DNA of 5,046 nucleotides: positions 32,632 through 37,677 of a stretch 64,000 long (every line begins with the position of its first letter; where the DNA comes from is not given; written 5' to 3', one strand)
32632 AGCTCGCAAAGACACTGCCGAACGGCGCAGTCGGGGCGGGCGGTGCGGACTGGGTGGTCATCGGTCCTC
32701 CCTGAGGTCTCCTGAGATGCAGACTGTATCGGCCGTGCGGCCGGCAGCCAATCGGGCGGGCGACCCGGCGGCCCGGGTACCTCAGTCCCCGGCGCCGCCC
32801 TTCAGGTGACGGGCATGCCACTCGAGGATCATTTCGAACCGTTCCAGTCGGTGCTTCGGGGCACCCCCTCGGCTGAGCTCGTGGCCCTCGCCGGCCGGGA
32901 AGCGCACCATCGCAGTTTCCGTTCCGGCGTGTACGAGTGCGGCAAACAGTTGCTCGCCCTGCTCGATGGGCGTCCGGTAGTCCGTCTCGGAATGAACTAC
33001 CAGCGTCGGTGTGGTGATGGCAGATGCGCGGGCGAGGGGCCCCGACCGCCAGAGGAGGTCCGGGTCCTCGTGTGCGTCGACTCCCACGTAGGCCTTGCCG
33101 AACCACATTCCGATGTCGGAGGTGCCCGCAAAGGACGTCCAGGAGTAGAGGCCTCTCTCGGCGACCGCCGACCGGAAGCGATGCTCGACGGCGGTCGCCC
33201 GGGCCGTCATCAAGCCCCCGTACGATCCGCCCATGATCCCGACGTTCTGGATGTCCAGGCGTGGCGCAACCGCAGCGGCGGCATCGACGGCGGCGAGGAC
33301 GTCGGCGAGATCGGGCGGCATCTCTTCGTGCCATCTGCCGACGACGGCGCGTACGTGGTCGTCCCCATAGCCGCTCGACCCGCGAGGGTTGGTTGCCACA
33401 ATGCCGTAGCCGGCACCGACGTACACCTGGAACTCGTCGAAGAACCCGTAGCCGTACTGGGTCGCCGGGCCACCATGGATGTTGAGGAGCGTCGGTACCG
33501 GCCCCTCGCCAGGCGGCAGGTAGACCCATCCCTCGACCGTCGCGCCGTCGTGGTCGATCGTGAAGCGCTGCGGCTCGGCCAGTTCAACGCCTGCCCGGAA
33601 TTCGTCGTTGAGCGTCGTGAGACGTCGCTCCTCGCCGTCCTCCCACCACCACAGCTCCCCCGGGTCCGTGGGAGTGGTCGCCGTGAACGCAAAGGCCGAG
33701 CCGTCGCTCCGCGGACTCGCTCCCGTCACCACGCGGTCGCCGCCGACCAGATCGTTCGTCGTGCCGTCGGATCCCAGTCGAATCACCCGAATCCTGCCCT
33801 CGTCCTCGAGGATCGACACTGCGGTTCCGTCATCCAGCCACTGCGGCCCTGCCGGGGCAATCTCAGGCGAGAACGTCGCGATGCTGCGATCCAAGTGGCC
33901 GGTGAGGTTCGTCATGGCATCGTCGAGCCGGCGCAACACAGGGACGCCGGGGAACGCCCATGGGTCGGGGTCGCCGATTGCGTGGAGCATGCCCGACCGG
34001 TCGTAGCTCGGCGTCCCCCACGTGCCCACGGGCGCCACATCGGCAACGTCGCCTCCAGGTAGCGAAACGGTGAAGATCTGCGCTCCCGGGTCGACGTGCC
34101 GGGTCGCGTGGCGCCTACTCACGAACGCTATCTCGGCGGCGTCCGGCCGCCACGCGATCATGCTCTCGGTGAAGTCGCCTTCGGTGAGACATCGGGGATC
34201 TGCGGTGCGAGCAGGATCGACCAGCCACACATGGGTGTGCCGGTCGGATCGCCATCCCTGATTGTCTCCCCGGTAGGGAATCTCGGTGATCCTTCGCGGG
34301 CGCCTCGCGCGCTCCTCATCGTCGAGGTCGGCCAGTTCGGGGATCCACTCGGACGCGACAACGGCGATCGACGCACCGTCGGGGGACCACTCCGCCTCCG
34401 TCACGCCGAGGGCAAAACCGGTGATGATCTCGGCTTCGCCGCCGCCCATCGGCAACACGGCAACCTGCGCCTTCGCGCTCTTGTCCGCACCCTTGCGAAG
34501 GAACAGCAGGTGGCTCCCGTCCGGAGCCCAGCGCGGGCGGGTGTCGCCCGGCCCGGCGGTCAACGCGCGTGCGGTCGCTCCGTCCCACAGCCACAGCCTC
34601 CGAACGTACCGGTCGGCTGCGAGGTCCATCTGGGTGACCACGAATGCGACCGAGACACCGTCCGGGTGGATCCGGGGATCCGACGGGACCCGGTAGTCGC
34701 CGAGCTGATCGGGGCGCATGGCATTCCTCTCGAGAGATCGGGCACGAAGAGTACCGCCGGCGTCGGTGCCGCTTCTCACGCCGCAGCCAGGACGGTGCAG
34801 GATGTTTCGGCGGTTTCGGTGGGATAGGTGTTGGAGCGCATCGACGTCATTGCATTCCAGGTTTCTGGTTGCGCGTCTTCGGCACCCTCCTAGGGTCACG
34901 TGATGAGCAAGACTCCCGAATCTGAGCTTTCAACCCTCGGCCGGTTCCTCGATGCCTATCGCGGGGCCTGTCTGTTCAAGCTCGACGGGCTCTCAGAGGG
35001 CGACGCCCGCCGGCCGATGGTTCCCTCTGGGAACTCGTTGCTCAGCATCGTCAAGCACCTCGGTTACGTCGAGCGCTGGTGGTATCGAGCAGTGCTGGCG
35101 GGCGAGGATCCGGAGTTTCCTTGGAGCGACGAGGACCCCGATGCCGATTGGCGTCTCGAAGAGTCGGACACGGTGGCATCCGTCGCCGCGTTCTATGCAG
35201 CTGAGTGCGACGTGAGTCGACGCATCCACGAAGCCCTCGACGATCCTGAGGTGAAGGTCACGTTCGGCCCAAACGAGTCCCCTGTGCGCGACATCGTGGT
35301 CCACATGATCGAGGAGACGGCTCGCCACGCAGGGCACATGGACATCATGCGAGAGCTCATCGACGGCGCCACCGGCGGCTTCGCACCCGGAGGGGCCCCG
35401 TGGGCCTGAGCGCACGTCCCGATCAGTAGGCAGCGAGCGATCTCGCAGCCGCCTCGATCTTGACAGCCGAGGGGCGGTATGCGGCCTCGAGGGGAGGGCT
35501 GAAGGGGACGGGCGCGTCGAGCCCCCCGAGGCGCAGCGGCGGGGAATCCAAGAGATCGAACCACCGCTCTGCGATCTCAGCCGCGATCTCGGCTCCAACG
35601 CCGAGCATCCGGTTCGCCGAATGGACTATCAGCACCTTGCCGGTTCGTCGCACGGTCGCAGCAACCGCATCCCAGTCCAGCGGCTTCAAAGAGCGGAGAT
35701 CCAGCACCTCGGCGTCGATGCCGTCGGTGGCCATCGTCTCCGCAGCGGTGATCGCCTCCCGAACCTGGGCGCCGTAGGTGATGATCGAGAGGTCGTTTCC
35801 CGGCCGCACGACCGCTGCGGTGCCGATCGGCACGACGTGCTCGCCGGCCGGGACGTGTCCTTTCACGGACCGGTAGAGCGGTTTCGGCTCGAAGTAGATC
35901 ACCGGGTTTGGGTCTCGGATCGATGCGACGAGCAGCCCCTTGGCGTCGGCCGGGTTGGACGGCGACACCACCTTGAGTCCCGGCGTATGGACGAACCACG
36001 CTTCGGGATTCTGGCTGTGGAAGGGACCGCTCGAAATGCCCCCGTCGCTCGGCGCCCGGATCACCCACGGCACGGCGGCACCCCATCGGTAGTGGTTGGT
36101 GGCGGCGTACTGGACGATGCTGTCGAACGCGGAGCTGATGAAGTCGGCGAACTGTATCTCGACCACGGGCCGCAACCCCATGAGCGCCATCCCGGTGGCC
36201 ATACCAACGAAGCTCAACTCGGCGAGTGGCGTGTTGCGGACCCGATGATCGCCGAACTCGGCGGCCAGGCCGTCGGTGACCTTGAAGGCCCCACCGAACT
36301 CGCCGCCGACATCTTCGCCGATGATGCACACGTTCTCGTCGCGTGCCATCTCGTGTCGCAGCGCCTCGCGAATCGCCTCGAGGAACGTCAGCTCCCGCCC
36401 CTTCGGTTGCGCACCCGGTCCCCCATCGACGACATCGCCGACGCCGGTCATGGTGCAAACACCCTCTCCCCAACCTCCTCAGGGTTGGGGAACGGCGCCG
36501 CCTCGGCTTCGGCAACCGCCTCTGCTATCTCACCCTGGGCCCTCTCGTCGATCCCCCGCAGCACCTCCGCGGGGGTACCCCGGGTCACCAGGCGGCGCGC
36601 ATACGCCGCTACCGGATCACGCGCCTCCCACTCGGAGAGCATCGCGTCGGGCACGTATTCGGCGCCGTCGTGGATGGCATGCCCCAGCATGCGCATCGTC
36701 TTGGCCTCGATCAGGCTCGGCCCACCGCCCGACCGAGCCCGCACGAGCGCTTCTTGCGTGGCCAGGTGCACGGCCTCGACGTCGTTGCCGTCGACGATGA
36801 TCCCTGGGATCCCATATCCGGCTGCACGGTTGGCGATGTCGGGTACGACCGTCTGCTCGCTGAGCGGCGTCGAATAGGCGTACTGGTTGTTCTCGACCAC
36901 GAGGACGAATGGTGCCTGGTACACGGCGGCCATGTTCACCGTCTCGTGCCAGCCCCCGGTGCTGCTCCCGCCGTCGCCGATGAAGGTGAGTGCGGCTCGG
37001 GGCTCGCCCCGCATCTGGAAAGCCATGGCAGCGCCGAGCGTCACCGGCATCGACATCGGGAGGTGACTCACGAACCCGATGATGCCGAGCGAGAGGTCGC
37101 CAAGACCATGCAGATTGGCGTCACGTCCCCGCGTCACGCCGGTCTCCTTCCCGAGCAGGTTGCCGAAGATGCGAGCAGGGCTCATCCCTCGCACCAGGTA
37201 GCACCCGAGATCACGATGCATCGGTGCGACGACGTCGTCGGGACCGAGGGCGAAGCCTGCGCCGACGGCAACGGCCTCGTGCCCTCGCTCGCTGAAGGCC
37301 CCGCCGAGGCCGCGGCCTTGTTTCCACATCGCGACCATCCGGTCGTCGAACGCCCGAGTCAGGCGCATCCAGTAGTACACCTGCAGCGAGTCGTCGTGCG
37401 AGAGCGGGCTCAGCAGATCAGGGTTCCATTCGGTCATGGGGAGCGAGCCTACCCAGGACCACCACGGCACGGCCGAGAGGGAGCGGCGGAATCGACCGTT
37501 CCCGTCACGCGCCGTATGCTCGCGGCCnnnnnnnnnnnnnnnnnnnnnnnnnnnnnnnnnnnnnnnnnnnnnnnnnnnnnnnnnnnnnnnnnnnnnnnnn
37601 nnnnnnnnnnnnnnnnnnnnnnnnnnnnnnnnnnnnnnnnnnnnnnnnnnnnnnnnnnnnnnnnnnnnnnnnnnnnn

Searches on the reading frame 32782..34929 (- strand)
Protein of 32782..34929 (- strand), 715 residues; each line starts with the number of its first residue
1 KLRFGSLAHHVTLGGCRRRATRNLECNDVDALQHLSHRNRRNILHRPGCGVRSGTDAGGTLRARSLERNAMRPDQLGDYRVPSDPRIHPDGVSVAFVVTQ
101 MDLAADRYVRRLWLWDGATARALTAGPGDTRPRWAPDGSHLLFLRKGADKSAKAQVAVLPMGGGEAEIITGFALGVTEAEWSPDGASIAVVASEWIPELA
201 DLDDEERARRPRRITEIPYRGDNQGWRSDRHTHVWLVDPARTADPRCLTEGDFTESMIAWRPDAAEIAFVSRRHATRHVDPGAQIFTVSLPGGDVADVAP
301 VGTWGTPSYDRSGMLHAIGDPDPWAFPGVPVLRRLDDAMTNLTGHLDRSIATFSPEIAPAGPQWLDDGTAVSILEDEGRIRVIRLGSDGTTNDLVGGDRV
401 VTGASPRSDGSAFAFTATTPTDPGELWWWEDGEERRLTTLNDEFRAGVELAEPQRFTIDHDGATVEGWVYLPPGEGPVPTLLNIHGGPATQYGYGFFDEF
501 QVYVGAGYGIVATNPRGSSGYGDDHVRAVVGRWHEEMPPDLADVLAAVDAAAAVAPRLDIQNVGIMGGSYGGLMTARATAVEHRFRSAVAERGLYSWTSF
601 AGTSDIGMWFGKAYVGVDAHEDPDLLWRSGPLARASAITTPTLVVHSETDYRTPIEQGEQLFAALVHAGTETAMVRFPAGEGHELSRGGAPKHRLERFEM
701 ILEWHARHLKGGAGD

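Call 10: search_protein_families(library=pfam, proteins=[window:32782-34929:-], max_evalue=0.01)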
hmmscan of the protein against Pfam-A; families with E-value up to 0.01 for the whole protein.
window:32782-34929:- (715 aa): 7 families
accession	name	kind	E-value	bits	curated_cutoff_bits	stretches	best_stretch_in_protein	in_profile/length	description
PF00326.27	Peptidase_S9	-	4.8e-38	131.2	22.6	1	496-711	3-212/213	Prolyl oligopeptidase family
PF07676.18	PD40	-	1e-10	41.7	20.9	1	121-146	2-28/38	WD40-like Beta Propeller Repeat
PF02129.25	Peptidase_S15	-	1.1e-05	25.7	23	1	461-598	1-133/262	X-Pro dipeptidyl-peptidase (S15 family)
PF05448.18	AXE1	-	1.8e-05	24.1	21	0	461-530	65-132/321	Acetyl xylan esterase (AXE1)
PF00561.26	Abhydrolase_1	-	7.9e-05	22.9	25.8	1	479-590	1-99/245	alpha/beta hydrolase fold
PF20434.5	BD-FAE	-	0.00017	21.6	26.8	1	470-665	4-215/215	BD-FAE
PF12146.15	Hydrolase_4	-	0.0035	17.1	27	0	633-670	185-222/239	Serine aminopeptidase, S33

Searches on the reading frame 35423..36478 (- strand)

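Call 10: search_protein_families(library=pfam, proteins=[window:35423-36478:-], max_evalue=0.01)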
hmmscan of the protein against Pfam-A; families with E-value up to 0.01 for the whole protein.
window:35423-36478:- (351 aa): 3 families
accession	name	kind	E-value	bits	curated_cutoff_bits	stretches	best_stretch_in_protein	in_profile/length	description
PF02779.29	Transket_pyr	-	2.3e-39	135.3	27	1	30-203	3-173/174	Transketolase, pyrimidine binding domain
PF02780.25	Transketolase_C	-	1.5e-35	122.2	25.9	1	219-341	1-124/124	Transketolase, C-terminal domain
PF17147.9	PFOR_II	-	0.0055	17.5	27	1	229-305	2-77/102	Pyruvate:ferredoxin oxidoreductase core domain II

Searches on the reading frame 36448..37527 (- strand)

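Call 10: search_protein_families(library=pfam, proteins=[window:36448-37527:-], max_evalue=0.01)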
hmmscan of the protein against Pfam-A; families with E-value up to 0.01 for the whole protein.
window:36448-37527:- (359 aa): 4 families
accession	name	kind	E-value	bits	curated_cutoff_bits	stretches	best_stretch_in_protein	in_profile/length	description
PF00676.26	E1_dh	-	1.6e-69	234.6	22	1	54-350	4-300/300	Dehydrogenase E1 component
PF02775.26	TPP_enzyme_C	-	8.9e-07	29.3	21.9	1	159-274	29-150/151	Thiamine pyrophosphate enzyme, C-terminal TPP binding domain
PF13292.11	DXP_synthase_N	-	2.4e-06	27.4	21.2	1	153-221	110-178/274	1-deoxy-D-xylulose-5-phosphate synthase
PF00456.26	Transketolase_N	-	0.0024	17.3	22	1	181-303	149-269/334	Transketolase, thiamine diphosphate binding domain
